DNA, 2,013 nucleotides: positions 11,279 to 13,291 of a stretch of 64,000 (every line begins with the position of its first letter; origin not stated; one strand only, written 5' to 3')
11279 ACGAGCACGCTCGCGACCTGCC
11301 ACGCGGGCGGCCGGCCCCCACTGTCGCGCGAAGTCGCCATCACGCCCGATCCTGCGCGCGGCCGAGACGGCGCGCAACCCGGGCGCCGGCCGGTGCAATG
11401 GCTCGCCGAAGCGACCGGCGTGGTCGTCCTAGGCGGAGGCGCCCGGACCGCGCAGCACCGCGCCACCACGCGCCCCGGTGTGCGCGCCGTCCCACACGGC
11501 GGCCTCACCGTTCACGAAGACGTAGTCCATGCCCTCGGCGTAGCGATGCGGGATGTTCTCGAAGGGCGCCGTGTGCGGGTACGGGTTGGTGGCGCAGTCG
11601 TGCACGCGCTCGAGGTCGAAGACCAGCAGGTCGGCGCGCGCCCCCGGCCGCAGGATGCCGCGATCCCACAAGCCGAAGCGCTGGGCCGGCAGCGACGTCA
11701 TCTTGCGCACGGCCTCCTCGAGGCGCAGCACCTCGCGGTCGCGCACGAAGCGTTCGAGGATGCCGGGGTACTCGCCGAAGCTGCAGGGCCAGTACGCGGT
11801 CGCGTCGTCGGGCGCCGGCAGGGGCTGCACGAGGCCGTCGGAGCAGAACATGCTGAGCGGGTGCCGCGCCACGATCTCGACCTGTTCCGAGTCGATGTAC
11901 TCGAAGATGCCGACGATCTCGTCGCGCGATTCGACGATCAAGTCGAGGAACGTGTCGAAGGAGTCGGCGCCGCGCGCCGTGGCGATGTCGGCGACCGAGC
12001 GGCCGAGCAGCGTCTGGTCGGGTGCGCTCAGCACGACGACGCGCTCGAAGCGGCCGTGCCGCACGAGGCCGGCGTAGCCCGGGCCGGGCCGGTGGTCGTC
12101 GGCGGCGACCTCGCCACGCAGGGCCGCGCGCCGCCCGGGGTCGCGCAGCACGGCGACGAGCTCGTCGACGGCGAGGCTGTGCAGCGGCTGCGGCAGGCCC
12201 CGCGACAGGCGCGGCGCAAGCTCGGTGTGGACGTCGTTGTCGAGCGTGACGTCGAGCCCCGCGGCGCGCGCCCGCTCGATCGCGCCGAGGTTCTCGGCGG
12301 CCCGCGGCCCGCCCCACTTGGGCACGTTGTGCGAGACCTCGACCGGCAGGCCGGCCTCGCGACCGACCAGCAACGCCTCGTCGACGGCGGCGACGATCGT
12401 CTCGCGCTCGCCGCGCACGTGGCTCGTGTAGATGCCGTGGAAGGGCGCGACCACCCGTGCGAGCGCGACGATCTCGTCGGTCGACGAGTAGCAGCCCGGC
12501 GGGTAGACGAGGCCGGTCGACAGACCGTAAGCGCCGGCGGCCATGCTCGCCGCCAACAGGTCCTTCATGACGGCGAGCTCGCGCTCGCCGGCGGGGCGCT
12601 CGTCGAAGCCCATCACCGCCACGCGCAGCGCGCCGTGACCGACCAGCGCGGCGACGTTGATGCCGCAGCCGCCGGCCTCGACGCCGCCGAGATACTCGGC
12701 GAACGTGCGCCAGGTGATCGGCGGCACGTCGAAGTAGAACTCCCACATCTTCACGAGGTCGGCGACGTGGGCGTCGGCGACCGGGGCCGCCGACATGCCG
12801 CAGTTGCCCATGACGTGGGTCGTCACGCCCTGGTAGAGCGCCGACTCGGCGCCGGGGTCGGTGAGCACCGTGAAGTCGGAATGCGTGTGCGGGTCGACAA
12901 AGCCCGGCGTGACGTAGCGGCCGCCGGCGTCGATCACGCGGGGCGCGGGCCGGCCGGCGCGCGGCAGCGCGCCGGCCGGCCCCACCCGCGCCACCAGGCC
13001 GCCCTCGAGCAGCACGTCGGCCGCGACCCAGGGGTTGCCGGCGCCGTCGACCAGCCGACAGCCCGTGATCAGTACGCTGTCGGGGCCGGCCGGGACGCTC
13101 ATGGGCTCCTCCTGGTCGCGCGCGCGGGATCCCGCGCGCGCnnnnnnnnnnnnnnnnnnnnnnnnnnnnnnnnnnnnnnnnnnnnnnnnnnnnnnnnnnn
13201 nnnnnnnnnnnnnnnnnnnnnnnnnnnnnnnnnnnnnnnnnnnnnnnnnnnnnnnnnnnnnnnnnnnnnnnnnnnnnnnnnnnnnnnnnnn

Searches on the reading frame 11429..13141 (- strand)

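Call 21: search_protein_families(library=pfam, proteins=[window:11429-13141:-], max_evalue=0.001)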
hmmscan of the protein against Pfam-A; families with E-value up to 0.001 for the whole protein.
window:11429-13141:- (570 aa): 2 families
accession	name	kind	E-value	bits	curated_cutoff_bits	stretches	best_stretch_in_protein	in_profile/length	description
PF07969.17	Amidohydro_3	-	1.5e-31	110.9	29.7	1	68-513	1-449/472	Amidohydrolase family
PF01979.26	Amidohydro_1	-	3.3e-12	46.8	25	2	467-532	276-331/345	Amidohydrolase family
